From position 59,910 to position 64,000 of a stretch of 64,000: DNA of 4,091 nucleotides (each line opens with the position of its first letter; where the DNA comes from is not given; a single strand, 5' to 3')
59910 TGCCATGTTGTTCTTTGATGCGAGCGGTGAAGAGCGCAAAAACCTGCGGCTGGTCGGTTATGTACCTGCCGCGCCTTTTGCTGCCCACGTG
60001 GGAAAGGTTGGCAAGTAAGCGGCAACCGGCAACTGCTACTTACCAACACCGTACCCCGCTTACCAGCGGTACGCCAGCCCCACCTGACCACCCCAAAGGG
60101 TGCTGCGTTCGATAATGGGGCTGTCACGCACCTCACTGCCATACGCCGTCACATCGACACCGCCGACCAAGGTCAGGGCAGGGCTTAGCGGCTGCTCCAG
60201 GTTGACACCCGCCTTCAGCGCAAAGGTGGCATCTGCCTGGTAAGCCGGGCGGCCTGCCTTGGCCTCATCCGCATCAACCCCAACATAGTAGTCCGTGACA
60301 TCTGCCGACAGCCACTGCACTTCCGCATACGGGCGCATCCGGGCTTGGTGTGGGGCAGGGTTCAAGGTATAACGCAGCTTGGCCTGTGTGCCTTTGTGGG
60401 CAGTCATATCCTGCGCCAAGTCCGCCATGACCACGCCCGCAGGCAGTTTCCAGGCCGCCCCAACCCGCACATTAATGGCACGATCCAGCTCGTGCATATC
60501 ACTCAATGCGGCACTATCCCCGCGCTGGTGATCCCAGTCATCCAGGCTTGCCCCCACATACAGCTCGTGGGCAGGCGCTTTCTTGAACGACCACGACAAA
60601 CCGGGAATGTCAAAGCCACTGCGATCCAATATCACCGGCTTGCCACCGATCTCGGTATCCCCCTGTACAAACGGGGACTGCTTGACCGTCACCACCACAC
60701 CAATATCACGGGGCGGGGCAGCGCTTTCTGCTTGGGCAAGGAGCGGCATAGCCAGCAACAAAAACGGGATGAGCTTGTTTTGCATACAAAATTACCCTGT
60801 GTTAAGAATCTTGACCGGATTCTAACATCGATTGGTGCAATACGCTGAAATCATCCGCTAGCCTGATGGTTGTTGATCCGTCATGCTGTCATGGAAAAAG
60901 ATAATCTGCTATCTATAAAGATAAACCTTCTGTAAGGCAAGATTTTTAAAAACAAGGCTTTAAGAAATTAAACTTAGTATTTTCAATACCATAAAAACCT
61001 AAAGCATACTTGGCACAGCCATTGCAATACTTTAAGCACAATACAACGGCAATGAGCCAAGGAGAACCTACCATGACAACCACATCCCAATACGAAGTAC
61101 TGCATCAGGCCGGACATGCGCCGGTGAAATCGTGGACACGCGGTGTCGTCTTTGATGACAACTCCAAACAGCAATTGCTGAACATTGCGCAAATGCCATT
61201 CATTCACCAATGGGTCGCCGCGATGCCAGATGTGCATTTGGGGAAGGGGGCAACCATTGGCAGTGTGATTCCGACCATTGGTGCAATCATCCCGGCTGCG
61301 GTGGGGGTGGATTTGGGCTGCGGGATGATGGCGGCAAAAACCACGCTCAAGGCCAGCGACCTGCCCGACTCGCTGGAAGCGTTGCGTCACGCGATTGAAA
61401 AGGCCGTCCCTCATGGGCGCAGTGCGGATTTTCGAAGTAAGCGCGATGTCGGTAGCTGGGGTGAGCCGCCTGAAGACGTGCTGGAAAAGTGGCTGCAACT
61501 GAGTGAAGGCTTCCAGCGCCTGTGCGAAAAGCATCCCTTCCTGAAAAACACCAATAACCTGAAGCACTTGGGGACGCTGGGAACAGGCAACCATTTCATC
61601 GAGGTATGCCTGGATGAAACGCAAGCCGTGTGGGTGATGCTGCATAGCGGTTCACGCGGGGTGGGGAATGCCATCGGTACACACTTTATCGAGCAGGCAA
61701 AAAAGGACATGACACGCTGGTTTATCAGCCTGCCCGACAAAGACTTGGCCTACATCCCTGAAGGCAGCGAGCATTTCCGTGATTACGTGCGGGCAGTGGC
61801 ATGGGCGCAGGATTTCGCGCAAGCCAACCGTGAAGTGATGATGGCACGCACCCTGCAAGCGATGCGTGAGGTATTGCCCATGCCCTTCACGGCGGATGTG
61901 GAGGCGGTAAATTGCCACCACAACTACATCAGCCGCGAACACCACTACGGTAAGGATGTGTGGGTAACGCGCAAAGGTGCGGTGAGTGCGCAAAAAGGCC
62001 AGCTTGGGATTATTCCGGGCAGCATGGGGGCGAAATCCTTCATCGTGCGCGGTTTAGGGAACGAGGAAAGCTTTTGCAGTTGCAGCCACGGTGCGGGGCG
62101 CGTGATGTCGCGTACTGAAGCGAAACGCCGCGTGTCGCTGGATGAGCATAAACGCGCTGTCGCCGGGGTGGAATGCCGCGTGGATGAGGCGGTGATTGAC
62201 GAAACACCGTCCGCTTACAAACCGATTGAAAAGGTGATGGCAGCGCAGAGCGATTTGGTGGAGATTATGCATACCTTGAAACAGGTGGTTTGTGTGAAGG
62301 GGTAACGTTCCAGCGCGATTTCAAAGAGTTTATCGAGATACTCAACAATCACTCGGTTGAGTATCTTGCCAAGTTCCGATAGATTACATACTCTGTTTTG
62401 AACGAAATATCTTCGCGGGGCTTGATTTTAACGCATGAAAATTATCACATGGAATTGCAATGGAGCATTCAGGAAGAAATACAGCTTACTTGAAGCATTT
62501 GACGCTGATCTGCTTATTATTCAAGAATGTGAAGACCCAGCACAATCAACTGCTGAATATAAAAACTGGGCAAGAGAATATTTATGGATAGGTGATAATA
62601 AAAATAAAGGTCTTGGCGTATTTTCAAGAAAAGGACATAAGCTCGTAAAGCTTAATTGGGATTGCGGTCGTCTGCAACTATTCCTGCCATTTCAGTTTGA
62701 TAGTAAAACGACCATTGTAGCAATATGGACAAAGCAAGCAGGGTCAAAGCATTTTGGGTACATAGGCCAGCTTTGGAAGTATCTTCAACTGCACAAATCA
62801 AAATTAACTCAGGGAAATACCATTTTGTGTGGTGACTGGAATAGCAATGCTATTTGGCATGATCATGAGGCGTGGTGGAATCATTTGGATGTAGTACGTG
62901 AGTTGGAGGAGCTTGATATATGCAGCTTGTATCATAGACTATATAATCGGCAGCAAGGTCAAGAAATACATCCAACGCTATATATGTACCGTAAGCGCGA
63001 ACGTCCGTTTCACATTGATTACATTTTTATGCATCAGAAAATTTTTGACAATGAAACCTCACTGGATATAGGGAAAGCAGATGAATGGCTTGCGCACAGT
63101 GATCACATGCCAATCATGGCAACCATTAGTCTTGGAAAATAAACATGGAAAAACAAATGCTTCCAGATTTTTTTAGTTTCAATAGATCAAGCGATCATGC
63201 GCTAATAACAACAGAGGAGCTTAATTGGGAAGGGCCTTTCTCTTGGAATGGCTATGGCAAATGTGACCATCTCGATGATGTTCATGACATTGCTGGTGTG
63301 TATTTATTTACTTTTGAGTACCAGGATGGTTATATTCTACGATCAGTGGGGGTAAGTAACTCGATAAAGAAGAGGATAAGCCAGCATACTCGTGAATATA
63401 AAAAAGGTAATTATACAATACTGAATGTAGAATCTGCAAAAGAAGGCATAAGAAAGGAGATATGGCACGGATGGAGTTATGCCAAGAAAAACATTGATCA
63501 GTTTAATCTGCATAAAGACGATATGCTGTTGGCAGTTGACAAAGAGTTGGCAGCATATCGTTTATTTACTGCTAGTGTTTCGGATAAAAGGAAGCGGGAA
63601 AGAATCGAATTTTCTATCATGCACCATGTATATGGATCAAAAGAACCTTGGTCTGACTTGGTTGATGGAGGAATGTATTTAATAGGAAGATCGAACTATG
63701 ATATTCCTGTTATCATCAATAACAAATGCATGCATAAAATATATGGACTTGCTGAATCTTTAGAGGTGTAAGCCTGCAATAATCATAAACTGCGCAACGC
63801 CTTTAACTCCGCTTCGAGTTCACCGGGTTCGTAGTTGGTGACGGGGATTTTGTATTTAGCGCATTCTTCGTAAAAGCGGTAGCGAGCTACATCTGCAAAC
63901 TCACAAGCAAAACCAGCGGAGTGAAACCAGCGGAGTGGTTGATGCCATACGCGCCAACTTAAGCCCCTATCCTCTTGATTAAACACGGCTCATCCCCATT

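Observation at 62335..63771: AT-rich two-gene islet (EEP-family nuclease plus GIY-YIG-like protein) after rtcB, demarcated by a strong hairpin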

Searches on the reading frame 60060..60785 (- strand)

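Call 92: search_protein_families(library=pfam, proteins=[window:60060-60785:-], max_evalue=0.01)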
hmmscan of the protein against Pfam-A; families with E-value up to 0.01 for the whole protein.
window:60060-60785:- (241 aa): 1 family
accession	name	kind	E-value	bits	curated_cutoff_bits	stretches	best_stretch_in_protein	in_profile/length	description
PF06629.18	MipA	-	2e-29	103.7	24.2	1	28-241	1-221/221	MltA-interacting protein MipA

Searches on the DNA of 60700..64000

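Call 90: search_rna_families(source=window, start=60700, end=64000, threshold=evalue, max_evalue=1)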
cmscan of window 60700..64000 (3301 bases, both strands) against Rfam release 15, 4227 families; matches with E-value up to 1: 0.
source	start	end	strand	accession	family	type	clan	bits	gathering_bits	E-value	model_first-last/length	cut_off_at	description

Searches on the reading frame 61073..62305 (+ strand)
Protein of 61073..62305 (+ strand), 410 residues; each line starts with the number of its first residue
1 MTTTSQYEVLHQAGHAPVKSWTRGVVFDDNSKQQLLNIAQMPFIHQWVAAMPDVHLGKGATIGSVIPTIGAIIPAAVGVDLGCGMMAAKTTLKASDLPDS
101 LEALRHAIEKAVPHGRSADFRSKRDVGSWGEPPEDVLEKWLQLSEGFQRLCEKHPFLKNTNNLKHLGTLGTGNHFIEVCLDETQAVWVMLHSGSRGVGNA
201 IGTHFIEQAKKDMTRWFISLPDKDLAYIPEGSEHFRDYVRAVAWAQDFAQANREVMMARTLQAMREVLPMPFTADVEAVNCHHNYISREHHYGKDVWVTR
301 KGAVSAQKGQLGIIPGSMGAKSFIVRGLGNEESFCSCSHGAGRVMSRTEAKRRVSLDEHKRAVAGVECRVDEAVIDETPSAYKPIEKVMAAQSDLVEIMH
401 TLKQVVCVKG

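Call 4: search_protein_families(library=pfam, proteins=[window:61073-62305:+], max_evalue=1)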
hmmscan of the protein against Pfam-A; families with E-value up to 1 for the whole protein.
window:61073-62305:+ (410 aa): 1 family
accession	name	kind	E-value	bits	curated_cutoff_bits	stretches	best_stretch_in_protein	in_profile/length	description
PF01139.22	RtcB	-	5.6e-131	438.1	27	1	34-410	1-426/426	tRNA-splicing ligase RtcB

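Call 5: search_protein_families(library=padloc, proteins=[window:61073-62305:+], max_evalue=1)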
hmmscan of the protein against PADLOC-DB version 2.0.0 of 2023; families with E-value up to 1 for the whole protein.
window:61073-62305:+ (410 aa): 1 family
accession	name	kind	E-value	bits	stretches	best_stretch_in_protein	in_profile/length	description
PDLC03842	LeoB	-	0.016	12.1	1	58-86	447-475/568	-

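Call 6: search_protein_families(library=ncbifam, proteins=[window:61073-62305:+], max_evalue=1)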
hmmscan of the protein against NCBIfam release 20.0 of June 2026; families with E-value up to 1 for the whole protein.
window:61073-62305:+ (410 aa): 4 families
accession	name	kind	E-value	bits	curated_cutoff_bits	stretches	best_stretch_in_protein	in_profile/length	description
NF052663.1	RtcB_rel_intein2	exception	7e-130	434.8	1050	2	83-410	311-626/626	intein-containing RctB family protein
NF007153.0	PRK09588.1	equivalog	1e-51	176.1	407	2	157-409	120-372/379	RNA ligase RtcB family protein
TIGR03073.1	release_rtcB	hypoth_equivalog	7e-42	143.7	271.8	2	158-403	110-355/356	RNA ligase RtcB family protein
NF038162.1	RtcB_rel_intein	exception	6.8e-40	136.9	1150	2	164-399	674-950/961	intein-containing RtcB family protein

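Call 58: find_related_loci(query=window:61073-62305:+, collection=metagenome_contigs, flank=4000)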
Query window:61073-62305:+ (410 aa) in metagenome_contigs; peptide patterns used: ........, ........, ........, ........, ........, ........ (x = any residue, [..] = any of these).
600 stretches matched a pattern (row limit reached: there are more); 506 encode a relative of the query (tblastn E <= 1e-3); the best 80 are kept; 80 distinct loci.
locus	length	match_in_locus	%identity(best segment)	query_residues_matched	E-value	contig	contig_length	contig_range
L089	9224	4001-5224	90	2-410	0e+0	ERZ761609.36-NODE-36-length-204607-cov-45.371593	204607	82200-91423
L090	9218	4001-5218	81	5-410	0e+0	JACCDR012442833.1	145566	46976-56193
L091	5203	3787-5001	80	6-410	0e+0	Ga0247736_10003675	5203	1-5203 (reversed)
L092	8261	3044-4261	80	5-410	0e+0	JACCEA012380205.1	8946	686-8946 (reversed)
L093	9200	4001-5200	79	4-410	0e+0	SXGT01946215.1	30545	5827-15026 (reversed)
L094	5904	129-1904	91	55-410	0e+0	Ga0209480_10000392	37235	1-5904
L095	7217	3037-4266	77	1-410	0e+0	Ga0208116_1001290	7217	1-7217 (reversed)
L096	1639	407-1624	74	5-410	0e+0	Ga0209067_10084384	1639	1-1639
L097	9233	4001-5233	75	5-410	0e+0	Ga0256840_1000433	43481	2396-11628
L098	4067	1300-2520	75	3-410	0e+0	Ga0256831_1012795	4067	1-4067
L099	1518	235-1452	76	4-410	0e+0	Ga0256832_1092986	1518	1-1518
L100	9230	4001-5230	74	5-410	0e+0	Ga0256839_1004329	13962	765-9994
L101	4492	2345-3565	76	5-410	0e+0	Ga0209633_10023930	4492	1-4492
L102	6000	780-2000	76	5-410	0e+0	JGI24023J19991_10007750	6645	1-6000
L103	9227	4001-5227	88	1-410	0e+0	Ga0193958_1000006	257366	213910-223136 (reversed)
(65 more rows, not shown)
